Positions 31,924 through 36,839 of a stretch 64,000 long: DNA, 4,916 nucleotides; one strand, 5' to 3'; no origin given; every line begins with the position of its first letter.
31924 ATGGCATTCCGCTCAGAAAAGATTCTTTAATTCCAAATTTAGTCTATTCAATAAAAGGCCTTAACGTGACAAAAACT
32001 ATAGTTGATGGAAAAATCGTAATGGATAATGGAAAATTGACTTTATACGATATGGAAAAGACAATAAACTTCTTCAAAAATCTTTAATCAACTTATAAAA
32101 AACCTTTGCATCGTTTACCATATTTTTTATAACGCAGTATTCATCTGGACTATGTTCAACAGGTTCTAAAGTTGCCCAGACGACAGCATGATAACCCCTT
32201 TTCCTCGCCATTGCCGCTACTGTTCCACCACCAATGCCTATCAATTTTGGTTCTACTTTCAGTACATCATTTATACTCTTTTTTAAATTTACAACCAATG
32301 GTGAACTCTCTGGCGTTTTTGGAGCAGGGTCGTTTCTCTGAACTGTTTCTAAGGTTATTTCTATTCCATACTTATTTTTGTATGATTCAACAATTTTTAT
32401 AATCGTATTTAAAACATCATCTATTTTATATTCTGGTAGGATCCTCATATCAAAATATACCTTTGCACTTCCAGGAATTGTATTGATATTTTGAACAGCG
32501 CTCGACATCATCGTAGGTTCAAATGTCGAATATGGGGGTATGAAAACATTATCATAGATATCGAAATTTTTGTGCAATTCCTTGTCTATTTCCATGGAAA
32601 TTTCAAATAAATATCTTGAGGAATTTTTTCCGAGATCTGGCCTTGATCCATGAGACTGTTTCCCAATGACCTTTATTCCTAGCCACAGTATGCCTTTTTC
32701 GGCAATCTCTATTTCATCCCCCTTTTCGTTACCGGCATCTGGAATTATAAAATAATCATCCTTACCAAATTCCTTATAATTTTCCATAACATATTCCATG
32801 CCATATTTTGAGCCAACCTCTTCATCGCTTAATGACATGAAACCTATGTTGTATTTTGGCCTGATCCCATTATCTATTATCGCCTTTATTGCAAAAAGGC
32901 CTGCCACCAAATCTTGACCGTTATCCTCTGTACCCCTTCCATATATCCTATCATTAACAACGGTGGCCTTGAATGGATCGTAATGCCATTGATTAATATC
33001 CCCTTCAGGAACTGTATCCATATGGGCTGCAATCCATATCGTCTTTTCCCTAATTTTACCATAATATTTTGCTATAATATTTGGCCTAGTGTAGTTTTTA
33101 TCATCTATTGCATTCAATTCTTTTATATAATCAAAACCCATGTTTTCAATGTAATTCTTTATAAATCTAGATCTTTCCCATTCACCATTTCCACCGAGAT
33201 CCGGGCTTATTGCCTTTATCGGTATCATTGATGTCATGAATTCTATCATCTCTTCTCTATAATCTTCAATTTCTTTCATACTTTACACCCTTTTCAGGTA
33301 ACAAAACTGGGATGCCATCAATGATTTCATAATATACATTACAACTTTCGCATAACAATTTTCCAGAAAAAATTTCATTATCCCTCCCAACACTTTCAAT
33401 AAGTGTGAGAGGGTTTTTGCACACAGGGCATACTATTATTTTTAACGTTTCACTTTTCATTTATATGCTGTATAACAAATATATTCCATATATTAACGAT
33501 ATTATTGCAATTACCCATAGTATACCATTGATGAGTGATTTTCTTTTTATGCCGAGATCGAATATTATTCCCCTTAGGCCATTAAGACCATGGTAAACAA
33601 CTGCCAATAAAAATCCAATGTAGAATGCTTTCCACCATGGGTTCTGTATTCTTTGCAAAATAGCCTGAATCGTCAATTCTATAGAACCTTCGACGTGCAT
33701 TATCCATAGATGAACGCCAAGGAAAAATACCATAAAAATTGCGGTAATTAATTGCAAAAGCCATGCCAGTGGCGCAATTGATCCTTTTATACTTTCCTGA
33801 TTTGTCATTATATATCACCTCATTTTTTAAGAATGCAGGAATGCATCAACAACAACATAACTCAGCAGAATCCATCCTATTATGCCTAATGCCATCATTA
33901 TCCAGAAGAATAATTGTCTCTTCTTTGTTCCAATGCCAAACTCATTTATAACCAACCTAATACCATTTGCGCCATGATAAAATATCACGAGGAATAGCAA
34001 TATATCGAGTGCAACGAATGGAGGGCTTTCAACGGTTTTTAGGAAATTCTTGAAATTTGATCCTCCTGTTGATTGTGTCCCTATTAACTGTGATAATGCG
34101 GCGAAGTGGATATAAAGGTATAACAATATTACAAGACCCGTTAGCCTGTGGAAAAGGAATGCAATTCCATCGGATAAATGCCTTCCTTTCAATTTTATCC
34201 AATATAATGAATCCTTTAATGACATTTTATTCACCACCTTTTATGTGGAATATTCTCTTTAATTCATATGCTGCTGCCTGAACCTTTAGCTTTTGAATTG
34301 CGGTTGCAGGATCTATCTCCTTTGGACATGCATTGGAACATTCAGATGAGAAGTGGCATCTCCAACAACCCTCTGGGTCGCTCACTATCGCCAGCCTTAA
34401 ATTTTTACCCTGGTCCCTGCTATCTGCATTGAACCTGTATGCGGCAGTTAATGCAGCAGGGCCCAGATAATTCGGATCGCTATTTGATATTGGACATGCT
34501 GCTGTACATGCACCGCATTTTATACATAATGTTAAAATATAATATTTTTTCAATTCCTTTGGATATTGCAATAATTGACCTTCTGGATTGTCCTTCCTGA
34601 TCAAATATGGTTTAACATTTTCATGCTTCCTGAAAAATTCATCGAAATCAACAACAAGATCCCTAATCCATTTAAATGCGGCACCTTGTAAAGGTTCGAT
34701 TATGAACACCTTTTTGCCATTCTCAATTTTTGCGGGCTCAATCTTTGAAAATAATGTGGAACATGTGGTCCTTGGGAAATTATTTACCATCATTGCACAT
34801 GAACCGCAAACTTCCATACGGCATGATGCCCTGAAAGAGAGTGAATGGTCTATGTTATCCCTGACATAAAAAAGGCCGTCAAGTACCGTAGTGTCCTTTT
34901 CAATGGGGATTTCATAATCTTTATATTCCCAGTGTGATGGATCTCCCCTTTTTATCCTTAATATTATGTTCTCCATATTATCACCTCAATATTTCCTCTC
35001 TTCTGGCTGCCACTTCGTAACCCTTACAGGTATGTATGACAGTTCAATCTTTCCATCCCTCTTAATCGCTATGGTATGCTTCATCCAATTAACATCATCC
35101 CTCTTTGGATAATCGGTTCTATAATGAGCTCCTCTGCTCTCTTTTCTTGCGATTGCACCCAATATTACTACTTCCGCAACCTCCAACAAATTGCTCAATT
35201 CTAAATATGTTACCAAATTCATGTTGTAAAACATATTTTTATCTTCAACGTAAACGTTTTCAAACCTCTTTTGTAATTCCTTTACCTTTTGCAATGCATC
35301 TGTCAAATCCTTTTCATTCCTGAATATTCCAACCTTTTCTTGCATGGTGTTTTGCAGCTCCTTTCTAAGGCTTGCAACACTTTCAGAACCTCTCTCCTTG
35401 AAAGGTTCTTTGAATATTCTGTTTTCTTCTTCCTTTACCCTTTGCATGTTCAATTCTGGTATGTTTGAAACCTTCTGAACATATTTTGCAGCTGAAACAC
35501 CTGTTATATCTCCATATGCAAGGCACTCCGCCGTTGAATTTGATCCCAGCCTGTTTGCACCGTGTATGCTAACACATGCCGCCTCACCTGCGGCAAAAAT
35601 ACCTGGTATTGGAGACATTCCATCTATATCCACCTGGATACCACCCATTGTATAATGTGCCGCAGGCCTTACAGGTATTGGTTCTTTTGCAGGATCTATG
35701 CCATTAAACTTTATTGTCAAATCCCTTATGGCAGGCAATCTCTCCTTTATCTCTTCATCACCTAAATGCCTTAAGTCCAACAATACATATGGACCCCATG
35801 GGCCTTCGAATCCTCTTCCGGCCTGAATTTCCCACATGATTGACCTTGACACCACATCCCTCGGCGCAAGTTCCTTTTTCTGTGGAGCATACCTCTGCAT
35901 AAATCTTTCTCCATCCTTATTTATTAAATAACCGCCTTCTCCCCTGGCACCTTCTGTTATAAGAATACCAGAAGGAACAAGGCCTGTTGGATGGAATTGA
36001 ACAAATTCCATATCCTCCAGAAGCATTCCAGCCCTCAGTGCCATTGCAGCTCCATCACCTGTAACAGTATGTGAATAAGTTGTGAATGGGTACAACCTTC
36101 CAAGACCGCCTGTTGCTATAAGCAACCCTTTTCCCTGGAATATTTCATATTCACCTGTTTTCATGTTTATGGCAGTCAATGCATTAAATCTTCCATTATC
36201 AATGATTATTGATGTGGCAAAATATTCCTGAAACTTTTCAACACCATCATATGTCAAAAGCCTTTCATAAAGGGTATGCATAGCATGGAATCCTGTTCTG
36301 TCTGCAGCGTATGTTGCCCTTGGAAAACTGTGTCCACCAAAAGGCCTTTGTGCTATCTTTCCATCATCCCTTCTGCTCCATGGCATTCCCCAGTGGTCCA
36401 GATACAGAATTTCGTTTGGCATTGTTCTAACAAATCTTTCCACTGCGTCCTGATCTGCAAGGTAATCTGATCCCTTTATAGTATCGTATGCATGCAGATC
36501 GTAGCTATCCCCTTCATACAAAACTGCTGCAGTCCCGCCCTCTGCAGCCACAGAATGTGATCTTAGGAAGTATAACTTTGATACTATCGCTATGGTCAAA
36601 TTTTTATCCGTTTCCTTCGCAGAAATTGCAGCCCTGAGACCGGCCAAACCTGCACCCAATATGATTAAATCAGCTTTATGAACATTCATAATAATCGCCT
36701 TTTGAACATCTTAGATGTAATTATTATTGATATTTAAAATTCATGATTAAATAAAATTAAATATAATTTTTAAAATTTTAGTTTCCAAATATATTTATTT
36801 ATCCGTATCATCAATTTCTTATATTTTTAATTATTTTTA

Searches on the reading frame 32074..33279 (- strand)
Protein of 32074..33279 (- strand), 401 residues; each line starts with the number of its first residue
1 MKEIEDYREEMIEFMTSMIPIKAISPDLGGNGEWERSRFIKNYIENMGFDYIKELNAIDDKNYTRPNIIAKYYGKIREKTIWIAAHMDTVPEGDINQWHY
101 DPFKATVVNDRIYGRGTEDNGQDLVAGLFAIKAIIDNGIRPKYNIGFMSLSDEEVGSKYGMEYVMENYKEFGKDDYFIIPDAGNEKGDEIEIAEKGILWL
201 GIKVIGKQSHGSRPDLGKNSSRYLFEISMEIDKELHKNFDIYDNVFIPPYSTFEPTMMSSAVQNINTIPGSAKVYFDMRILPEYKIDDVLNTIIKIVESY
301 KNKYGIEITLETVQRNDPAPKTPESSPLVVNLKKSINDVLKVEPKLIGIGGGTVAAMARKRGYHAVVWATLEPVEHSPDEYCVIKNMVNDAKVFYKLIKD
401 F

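Call 90: search_protein_families(library=pfam, proteins=[window:32074-33279:-], max_evalue=0.00001)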
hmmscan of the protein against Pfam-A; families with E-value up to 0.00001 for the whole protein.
window:32074-33279:- (401 aa): 3 families
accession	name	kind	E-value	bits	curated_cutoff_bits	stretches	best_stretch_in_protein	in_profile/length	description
PF01546.33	Peptidase_M20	-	1.5e-31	110.3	24.6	1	83-399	2-205/206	Peptidase family M20/M25/M40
PF07687.19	M20_dimer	-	5.9e-20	71.7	21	1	192-303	1-105/107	Peptidase dimerisation domain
PF04389.22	Peptidase_M28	-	3.7e-07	30.5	21.3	1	67-192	1-104/193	Peptidase family M28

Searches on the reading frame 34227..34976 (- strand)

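Call 90: search_protein_families(library=pfam, proteins=[window:34227-34976:-], max_evalue=0.00001)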
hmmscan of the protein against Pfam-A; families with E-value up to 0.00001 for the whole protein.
window:34227-34976:- (249 aa): 7 families
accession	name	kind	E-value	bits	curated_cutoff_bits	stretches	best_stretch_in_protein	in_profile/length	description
PF13085.11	Fer2_3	-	8.8e-26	90.4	27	1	6-115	2-106/107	2Fe-2S iron-sulfur cluster binding domain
PF13183.11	Fer4_8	-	5.4e-09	36.9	27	1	149-221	3-68/68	4Fe-4S dicluster domain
PF13237.11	Fer4_10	-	6.5e-07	29.6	25.5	1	145-218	3-53/53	4Fe-4S dicluster domain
PF12838.12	Fer4_7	-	7.2e-07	30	27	1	151-220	2-51/52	4Fe-4S dicluster domain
PF13187.11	Fer4_9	-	9.8e-07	29.2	27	0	151-220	2-50/52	4Fe-4S dicluster domain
PF00111.32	Fer2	-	4.4e-06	27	21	0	19-65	6-48/77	2Fe-2S iron-sulfur cluster binding domain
PF13534.11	Fer4_17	-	7.4e-06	26.9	22.2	1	151-222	2-61/61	4Fe-4S dicluster domain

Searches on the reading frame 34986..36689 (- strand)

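Call 90: search_protein_families(library=pfam, proteins=[window:34986-36689:-], max_evalue=0.00001)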
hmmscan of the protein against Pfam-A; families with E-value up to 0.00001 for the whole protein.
window:34986-36689:- (567 aa): 3 families
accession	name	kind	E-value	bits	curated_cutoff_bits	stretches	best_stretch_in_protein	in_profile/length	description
PF00890.30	FAD_binding_2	-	6.7e-110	368.6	20.4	1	7-385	1-413/414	FAD binding domain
PF02910.25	Succ_DH_flav_C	-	2.4e-48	163.8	20.8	1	442-567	1-130/130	Fumarate reductase flavoprotein C-term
PF07992.20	Pyr_redox_2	-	2.5e-07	30.9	26.1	0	7-142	2-58/291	Pyridine nucleotide-disulphide oxidoreductase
